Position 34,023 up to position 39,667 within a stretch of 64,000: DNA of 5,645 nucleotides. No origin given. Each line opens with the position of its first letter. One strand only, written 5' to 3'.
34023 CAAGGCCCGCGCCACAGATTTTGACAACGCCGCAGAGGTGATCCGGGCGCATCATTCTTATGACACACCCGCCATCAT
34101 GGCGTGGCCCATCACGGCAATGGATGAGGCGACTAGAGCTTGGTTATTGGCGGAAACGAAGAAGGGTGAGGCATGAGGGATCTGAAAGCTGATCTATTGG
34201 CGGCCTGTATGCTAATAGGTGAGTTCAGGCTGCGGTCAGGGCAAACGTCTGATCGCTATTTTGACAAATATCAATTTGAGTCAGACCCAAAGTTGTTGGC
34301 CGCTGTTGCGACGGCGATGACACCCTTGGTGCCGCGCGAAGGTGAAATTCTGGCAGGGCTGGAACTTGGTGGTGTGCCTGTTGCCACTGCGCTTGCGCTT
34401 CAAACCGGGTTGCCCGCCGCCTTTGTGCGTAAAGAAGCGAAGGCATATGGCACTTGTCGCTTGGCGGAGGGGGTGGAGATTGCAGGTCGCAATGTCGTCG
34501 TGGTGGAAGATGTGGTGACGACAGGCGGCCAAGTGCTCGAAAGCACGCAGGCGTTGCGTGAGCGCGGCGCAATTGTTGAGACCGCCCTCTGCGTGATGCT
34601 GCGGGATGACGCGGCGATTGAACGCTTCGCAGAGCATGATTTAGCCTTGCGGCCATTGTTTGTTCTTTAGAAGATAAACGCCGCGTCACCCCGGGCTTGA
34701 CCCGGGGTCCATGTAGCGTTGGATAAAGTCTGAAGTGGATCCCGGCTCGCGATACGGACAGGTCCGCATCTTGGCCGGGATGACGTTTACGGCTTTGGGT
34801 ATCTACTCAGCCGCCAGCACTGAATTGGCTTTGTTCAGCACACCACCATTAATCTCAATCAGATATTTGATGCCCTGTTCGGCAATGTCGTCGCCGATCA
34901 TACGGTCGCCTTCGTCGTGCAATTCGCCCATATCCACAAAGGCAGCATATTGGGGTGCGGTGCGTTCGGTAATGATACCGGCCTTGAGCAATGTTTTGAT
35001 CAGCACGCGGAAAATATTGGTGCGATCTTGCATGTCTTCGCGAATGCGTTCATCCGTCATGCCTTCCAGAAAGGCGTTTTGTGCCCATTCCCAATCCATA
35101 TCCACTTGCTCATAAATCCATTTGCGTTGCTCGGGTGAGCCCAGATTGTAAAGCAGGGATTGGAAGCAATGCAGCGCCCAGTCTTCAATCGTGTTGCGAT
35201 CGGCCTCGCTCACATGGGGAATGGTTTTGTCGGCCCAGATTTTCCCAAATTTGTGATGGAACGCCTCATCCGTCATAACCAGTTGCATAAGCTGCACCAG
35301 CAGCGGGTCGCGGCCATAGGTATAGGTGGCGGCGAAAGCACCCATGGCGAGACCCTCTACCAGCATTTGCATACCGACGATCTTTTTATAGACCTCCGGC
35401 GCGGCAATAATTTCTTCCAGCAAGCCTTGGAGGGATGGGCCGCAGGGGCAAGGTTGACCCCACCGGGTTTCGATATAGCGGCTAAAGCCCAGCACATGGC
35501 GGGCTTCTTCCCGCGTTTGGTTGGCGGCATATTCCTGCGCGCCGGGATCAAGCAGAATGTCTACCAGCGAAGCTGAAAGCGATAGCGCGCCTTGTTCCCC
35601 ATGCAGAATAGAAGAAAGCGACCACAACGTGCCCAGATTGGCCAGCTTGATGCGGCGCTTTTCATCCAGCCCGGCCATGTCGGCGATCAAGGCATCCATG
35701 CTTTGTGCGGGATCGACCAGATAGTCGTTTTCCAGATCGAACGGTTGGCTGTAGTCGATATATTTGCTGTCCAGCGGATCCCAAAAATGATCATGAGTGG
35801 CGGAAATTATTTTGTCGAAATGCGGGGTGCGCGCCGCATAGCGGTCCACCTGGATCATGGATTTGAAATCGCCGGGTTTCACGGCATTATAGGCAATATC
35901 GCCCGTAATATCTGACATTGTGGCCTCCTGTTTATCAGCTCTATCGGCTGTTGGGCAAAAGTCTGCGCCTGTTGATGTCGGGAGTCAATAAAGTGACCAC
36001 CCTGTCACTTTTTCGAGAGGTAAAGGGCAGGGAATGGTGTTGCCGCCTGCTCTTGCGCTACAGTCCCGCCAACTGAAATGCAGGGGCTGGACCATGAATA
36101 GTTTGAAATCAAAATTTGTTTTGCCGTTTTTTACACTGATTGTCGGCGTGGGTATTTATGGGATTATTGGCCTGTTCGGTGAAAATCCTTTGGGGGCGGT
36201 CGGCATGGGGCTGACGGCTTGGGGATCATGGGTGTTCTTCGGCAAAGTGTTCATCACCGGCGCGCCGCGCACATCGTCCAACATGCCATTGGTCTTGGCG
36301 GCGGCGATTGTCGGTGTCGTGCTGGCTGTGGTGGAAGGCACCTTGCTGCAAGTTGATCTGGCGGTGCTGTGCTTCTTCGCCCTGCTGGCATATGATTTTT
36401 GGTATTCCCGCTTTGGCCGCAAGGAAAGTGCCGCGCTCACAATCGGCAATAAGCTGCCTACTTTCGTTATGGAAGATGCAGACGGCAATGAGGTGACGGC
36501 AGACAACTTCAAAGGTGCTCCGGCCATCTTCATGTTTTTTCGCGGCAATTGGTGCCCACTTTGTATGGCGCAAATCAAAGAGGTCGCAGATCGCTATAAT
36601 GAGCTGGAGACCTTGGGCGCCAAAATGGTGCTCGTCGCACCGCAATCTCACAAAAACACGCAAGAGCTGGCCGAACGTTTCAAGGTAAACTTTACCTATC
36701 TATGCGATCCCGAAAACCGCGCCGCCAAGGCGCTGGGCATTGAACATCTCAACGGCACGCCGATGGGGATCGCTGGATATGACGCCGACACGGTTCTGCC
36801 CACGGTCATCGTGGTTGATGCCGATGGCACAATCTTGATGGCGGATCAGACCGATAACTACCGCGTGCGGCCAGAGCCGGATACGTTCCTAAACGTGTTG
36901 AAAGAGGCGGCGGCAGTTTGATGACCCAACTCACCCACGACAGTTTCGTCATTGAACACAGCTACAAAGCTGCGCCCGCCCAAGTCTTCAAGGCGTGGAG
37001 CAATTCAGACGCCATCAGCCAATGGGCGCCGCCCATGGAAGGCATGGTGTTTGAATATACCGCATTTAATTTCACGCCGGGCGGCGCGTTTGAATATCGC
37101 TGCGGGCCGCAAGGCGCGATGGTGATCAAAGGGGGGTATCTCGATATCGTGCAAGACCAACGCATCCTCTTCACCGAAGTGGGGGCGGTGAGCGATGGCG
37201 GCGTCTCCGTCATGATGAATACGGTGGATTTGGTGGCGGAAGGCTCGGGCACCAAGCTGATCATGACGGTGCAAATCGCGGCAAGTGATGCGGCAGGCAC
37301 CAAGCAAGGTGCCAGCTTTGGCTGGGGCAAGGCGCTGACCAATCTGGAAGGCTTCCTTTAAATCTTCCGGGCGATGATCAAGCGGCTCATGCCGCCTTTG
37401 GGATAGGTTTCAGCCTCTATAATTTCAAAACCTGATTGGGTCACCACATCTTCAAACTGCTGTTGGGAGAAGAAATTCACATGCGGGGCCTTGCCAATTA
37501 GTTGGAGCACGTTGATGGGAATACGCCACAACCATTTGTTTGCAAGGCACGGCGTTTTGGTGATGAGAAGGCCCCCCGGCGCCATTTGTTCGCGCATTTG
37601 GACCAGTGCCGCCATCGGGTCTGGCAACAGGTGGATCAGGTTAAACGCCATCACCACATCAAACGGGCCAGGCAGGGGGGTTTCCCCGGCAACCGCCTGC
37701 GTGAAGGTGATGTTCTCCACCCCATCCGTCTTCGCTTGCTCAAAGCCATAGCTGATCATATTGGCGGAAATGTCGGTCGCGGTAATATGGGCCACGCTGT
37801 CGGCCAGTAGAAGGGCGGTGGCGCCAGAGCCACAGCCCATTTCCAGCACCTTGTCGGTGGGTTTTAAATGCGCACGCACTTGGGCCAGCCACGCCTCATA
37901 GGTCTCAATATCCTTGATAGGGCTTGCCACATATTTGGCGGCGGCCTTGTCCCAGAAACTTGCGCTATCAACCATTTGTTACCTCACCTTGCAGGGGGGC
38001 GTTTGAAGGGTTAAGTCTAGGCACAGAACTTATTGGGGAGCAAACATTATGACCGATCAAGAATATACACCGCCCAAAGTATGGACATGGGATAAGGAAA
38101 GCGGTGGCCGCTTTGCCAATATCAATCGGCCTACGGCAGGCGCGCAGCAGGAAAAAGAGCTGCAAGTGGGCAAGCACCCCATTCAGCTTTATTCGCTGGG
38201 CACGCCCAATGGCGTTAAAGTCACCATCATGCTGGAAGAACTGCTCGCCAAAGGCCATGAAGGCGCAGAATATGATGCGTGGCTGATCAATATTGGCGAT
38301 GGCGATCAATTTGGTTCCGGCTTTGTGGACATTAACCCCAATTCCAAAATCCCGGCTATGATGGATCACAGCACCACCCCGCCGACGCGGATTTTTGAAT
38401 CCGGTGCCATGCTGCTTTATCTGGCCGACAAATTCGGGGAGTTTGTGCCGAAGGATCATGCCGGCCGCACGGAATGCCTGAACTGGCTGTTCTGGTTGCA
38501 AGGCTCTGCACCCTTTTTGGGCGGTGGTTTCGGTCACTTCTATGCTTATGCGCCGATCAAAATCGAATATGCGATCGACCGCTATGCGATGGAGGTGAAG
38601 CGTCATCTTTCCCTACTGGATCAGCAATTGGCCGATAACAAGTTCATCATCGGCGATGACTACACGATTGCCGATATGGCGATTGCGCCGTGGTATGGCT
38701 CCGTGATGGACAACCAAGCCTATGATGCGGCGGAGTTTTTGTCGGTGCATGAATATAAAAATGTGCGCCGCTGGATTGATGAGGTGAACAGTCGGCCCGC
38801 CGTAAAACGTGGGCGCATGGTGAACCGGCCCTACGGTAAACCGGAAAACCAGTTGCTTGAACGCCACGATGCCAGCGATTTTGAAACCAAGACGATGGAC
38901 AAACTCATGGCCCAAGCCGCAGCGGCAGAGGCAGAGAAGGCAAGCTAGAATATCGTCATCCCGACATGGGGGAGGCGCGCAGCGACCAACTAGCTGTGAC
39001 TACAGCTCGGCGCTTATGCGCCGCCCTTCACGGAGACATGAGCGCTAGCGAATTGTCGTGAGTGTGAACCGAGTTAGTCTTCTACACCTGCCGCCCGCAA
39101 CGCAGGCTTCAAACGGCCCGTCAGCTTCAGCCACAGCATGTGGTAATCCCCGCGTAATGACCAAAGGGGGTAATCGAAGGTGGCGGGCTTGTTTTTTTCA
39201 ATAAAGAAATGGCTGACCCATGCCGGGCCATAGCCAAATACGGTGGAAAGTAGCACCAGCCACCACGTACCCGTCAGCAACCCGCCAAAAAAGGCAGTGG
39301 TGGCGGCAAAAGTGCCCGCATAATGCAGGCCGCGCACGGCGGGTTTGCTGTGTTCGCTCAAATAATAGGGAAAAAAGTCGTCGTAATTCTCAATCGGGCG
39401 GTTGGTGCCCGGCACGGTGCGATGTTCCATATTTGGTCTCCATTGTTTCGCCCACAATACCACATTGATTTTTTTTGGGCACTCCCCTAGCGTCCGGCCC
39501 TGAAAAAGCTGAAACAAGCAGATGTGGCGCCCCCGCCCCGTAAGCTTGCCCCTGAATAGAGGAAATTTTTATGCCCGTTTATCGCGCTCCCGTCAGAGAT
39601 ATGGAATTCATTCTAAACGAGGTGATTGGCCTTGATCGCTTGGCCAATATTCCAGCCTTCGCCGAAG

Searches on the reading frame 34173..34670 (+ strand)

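Call 38: search_protein_families(library=pfam, proteins=[window:34173-34670:+], max_evalue=0.00001)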
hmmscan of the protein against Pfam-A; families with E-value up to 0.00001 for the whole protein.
window:34173-34670:+ (165 aa): 1 family
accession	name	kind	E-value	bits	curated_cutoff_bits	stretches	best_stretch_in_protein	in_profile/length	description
PF00156.33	Pribosyltran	-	1.1e-09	38.3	26.3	1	59-141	32-124/158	Phosphoribosyl transferase domain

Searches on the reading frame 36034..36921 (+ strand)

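Call 38: search_protein_families(library=pfam, proteins=[window:36034-36921:+], max_evalue=0.00001)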
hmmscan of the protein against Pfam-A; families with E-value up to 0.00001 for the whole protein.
window:36034-36921:+ (295 aa): 2 families
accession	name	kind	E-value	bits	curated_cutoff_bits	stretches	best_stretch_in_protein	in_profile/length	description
PF00578.27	AhpC-TSA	-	3.5e-26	92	26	1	137-267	1-121/124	AhpC/TSA family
PF08534.16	Redoxin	-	1.2e-20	74.2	26.6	1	138-276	3-137/148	Redoxin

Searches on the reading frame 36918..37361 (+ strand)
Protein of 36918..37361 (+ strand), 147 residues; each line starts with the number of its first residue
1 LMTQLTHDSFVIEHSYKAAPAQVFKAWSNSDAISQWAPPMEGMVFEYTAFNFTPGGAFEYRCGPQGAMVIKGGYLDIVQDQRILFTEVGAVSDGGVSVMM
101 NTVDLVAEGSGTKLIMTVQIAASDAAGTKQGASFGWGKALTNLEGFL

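Call 38: search_protein_families(library=pfam, proteins=[window:36918-37361:+], max_evalue=0.00001)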
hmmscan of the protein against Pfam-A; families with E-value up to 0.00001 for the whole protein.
window:36918-37361:+ (147 aa): 1 family
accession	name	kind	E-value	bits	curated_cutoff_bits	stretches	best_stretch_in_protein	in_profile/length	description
PF08327.17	AHSA1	-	8.2e-17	62.1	22.1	1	17-145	1-122/125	Activator of Hsp90 ATPase homolog 1-like protein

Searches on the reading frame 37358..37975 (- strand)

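Call 39: search_protein_families(library=pfam, proteins=[window:37358-37975:-], max_evalue=0.00001)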
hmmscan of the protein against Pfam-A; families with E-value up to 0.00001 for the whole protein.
window:37358-37975:- (205 aa): 7 families
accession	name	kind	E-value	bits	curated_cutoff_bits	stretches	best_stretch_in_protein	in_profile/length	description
PF13489.12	Methyltransf_23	-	6.7e-23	81.7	27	1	26-187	9-163/164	Methyltransferase domain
PF13847.12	Methyltransf_31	-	5.9e-19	68.6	27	1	39-144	3-114/145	Methyltransferase domain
PF13649.12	Methyltransf_25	-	8.1e-19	68.6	27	1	43-135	1-97/97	Methyltransferase domain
PF08242.18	Methyltransf_12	-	3.2e-17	63.5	30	1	44-137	1-98/98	Methyltransferase domain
PF08241.18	Methyltransf_11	-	7.9e-17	62.1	21.2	1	44-138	1-94/95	Methyltransferase domain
PF01209.24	Ubie_methyltran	-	3.1e-10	40.2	20.1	1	36-138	44-150/233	ubiE/COQ5 methyltransferase family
PF06325.19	PrmA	-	9.3e-06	25.8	22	0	31-138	153-257/296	Ribosomal protein L11 methyltransferase (PrmA)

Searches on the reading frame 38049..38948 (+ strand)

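Call 39: search_protein_families(library=pfam, proteins=[window:38049-38948:+], max_evalue=0.00001)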
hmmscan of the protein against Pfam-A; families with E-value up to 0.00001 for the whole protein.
window:38049-38948:+ (299 aa): 2 families
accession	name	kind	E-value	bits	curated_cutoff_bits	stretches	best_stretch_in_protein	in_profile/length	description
PF13410.11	GST_C_2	-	4.2e-11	43.2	24.9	1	174-244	2-68/69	Glutathione S-transferase, C-terminal domain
PF00043.30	GST_C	-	7.3e-08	33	20.7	1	181-250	29-93/93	Glutathione S-transferase, C-terminal domain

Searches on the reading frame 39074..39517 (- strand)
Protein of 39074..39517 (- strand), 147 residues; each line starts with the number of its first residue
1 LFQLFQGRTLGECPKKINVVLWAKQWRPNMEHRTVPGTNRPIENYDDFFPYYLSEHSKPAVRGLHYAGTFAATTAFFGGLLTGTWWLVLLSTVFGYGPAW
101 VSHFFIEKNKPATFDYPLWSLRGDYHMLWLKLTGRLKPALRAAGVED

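Call 39: search_protein_families(library=pfam, proteins=[window:39074-39517:-], max_evalue=0.00001)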
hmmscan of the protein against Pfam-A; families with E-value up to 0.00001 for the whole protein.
window:39074-39517:- (147 aa): 1 family
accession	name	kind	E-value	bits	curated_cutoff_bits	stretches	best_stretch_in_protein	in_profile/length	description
PF06127.16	Mpo1-like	-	7e-33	113.1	24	1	43-136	2-95/95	2-hydroxy-palmitic acid dioxygenase Mpo1-like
